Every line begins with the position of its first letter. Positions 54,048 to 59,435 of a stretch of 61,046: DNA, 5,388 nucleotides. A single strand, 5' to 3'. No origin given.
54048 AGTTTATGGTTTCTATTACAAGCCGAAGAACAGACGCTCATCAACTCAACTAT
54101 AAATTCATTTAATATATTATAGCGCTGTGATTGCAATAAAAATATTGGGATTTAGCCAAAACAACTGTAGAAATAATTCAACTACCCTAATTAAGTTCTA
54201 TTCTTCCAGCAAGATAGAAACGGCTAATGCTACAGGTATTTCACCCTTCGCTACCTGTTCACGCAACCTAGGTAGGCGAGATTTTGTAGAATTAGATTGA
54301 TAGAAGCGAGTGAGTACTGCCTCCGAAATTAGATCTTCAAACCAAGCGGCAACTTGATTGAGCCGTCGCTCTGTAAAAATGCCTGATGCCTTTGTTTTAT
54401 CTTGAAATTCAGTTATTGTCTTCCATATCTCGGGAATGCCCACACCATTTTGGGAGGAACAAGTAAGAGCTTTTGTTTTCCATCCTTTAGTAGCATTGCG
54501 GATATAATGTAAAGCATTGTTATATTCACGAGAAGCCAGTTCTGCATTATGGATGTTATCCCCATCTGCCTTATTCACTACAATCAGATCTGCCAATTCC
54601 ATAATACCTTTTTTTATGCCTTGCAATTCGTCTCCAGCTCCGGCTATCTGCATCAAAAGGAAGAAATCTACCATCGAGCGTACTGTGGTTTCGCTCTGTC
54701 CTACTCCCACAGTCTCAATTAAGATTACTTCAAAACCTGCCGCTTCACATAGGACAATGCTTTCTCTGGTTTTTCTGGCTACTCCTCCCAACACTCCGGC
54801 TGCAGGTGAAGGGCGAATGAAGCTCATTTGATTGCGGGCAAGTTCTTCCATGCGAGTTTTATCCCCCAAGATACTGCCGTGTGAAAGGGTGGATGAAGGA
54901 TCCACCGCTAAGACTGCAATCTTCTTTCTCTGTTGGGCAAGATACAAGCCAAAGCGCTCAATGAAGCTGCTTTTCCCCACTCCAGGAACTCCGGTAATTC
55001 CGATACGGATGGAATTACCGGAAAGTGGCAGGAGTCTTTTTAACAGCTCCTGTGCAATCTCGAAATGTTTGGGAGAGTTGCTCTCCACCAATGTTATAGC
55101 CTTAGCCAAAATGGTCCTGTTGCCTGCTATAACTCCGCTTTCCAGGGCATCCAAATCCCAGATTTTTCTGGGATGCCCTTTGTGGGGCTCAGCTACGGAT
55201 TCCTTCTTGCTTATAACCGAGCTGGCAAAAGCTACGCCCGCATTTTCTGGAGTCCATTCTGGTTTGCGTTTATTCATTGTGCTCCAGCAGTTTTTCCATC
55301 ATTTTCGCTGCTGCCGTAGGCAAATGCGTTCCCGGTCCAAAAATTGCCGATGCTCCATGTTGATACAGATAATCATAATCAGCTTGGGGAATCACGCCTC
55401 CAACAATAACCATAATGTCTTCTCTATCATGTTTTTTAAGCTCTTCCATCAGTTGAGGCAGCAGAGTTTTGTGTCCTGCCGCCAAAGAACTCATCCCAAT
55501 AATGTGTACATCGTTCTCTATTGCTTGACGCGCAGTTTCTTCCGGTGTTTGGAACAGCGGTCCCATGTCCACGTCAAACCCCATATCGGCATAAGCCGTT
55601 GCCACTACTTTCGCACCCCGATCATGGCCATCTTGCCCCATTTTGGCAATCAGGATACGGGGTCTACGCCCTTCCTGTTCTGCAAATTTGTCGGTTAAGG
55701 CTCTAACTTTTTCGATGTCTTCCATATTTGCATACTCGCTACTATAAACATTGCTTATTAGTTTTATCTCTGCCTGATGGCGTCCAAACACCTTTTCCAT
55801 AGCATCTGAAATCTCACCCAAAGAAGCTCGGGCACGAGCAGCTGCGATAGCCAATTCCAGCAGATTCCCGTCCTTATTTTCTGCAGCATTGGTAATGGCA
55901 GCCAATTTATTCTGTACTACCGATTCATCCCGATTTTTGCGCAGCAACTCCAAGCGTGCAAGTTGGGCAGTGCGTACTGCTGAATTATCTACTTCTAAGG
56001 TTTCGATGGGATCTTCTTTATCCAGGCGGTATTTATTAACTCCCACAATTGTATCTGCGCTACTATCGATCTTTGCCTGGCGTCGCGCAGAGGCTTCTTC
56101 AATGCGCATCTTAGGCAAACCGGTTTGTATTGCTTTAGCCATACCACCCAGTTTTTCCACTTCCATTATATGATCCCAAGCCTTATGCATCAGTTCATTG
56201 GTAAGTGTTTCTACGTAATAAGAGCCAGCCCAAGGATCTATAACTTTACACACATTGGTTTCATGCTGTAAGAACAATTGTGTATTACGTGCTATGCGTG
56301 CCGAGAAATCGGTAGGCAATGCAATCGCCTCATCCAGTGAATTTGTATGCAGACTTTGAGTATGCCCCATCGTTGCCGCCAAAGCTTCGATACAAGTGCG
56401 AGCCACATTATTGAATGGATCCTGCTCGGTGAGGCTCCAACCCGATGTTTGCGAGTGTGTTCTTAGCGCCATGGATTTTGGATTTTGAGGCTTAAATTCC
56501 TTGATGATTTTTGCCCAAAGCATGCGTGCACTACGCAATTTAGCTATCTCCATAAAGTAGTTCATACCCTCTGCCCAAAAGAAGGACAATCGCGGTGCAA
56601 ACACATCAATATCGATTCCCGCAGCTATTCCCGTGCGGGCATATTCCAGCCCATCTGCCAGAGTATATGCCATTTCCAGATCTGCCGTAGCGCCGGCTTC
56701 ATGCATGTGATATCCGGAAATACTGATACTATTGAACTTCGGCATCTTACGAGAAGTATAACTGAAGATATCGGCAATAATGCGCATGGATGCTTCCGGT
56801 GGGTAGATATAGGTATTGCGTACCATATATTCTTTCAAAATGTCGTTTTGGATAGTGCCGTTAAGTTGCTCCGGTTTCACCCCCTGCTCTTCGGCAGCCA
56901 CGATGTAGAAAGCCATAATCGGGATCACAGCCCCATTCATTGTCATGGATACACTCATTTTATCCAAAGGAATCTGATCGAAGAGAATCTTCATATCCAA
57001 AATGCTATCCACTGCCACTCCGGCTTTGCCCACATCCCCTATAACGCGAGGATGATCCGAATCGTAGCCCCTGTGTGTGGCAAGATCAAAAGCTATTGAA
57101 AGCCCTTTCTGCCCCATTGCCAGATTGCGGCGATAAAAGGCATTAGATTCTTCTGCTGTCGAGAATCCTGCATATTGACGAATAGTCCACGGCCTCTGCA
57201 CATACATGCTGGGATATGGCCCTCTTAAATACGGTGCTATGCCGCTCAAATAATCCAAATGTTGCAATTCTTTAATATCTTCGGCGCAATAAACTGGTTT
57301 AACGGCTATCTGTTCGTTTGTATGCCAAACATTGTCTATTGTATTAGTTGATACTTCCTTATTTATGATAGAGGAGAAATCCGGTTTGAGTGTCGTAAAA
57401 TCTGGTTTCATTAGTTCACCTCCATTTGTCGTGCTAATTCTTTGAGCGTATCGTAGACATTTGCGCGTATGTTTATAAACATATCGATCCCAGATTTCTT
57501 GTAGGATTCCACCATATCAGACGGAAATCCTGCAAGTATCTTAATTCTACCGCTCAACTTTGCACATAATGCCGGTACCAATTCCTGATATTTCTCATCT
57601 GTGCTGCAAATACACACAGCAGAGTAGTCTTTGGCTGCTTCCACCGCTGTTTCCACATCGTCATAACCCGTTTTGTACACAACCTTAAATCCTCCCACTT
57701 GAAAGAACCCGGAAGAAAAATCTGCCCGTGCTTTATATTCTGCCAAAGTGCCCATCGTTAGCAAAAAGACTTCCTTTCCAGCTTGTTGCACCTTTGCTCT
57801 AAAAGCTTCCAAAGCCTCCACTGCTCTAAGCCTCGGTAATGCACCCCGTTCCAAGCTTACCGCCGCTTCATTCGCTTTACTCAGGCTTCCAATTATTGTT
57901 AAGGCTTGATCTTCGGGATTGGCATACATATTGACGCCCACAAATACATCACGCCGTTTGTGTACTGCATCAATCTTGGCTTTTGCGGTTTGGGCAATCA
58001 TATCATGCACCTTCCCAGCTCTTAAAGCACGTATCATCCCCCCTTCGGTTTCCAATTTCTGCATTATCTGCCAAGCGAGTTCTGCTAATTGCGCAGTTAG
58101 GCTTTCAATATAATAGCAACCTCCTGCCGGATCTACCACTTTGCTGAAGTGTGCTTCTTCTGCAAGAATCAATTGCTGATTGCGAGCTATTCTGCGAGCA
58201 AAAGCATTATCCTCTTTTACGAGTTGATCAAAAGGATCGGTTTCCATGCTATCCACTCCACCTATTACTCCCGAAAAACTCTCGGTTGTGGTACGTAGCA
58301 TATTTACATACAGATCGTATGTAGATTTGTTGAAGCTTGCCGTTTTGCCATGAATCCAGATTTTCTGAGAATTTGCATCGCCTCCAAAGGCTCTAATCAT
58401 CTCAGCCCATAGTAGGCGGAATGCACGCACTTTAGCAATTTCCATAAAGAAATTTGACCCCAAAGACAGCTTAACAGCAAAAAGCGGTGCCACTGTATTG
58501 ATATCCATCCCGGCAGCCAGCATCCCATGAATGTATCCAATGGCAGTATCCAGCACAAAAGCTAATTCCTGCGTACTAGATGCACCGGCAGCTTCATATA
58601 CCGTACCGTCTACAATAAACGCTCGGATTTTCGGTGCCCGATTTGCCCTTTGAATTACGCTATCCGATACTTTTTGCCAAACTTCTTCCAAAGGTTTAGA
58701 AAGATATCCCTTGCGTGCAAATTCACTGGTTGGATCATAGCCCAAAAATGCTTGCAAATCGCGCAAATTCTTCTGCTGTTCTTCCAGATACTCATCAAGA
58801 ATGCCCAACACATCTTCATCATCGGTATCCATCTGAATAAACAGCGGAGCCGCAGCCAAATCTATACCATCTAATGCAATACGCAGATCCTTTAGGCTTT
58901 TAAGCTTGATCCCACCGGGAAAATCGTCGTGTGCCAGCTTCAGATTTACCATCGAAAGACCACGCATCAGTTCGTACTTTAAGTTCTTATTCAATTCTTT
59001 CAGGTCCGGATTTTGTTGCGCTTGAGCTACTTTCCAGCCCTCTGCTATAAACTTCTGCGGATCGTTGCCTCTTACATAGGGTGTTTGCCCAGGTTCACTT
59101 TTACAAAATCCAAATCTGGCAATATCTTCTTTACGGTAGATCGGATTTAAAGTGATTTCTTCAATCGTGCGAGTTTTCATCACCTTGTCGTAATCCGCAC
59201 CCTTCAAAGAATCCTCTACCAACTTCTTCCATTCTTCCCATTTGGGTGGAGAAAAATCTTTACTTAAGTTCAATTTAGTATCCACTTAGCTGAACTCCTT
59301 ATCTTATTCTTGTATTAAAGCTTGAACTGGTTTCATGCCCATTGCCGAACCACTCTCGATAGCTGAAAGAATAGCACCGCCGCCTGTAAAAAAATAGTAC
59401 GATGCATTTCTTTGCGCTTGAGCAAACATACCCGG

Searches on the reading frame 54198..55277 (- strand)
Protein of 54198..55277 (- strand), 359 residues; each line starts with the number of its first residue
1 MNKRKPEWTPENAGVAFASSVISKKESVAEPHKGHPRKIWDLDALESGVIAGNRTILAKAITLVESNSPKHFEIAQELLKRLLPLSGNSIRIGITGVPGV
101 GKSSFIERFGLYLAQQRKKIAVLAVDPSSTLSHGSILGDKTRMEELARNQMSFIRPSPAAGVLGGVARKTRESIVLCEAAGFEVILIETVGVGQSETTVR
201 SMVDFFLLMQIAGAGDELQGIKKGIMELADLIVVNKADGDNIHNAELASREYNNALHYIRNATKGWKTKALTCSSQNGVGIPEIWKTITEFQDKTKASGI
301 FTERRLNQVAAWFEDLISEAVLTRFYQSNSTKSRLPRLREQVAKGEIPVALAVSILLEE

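Call 65: find_encoding_contigs(protein=window:54198-55277:-, flank=10000, max_places=10)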
Protein window:54198-55277:- (359 aa): 7 contigs read that carry it; 7 places shown.
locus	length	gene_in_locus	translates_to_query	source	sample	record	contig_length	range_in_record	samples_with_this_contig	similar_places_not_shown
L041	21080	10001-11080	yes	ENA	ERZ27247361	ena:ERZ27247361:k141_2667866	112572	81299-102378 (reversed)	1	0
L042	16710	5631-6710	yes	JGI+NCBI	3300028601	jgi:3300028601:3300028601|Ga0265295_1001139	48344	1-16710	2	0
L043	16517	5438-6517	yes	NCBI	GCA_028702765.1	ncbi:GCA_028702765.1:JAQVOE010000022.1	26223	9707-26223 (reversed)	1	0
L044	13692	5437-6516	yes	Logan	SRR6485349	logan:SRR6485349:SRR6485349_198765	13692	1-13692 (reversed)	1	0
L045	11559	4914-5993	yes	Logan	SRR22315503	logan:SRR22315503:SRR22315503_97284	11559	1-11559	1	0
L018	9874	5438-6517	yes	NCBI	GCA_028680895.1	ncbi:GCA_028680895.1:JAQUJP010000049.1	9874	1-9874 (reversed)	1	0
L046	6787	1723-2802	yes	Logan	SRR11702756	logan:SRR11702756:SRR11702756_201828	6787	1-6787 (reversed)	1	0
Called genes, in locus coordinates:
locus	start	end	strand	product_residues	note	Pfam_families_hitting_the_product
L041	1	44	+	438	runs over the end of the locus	PF00919:UPF0004, PF04055:Radical_SAM, PF18693:TRAM_2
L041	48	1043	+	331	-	PF00579:tRNA-synt_1b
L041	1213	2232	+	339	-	-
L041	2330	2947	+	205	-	-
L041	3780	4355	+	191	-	-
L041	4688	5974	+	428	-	PF00162:PGK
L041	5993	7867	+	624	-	PF01642:MM_CoA_mutase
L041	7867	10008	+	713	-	PF01642:MM_CoA_mutase, PF02310:B12-binding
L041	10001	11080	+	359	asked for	PF03308:MeaB, PF02492:cobW (weak)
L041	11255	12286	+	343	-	PF09084:NMT1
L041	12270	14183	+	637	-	PF02743:dCache_1, PF22673:MCP-like_PDC_1, PF00672:HAMP, PF07228:SpoIIE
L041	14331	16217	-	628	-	PF01168:Ala_racemase_N, PF00842:Ala_racemase_C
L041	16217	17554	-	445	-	PF13638:PIN_4, PF13401:AAA_22 (faint), PF02562:PhoH, PF13245:AAA_19 (faint), PF13604:AAA_30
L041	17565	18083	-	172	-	PF06172:Cupin_5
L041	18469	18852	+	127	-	PF13237:Fer4_10 (weak), PF14697:Fer4_21 (weak), PF25160:LdpA_Fe-S-bd (weak), PF12838:Fer4_7, PF13187:Fer4_9, PF13237:Fer4_10, PF00037:Fer4 (weak), PF13187:Fer4_9 (weak), +9 more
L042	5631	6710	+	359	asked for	PF03308:MeaB, PF02492:cobW (weak)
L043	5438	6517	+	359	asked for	PF03308:MeaB, PF02492:cobW (weak)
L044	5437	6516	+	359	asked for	PF03308:MeaB, PF02492:cobW (weak)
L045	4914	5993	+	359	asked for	PF03308:MeaB, PF02492:cobW (weak)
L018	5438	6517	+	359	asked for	PF03308:MeaB, PF02492:cobW (weak)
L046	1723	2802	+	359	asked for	PF03308:MeaB, PF02492:cobW (weak)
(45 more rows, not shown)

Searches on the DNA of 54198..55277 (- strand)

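Call 70: search_rna_families(source=L041, start=3300, end=4650, threshold=evalue, max_evalue=1)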
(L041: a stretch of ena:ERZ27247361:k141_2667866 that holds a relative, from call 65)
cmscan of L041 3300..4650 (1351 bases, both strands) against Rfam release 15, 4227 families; matches with E-value up to 1: 2.
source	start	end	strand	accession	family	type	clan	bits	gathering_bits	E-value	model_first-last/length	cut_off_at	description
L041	3641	3739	-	RF02697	LDH1_5p_UTR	Cis-reg;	-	26.1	113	0.08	1-102/102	no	LDH1 5'UTR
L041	4067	4145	+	RF02100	tfoR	Gene; sRNA;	-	15.9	70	0.76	1-101/101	no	Translational regulator of tfoXVC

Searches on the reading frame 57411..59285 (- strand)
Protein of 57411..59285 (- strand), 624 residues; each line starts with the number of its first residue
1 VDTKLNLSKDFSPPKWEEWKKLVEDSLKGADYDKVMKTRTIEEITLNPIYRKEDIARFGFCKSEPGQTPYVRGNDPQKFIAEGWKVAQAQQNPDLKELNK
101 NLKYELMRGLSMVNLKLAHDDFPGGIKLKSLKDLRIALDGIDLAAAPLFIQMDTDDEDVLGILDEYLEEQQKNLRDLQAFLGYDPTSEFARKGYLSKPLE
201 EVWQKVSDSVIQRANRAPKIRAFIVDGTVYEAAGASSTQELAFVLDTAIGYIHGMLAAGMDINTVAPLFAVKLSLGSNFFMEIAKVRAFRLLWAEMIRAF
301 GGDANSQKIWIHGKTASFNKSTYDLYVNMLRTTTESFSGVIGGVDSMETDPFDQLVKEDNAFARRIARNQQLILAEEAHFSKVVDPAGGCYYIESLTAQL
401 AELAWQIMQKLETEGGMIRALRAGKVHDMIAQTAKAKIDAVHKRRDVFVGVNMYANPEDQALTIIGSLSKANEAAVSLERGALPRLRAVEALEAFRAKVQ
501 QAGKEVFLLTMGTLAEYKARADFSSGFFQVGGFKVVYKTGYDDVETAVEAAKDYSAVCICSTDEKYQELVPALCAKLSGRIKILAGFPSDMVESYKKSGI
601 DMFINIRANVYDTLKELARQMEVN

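Call 52: find_encoding_contigs(protein=window:57411-59285:-, flank=10000, max_places=10)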
Protein window:57411-59285:- (624 aa): no gene with exactly this product is on record in the collection.

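Call 54: find_encoding_contigs(protein=window:57414-59285:-, flank=10000, max_places=10)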
Protein seq(624 aa) (624 aa): no gene with exactly this product is on record in the collection.
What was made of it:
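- Tried and rejected: Methylmalonyl-CoA mutase was not on record from its GTG start or with M substituted (calls 52, 54).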
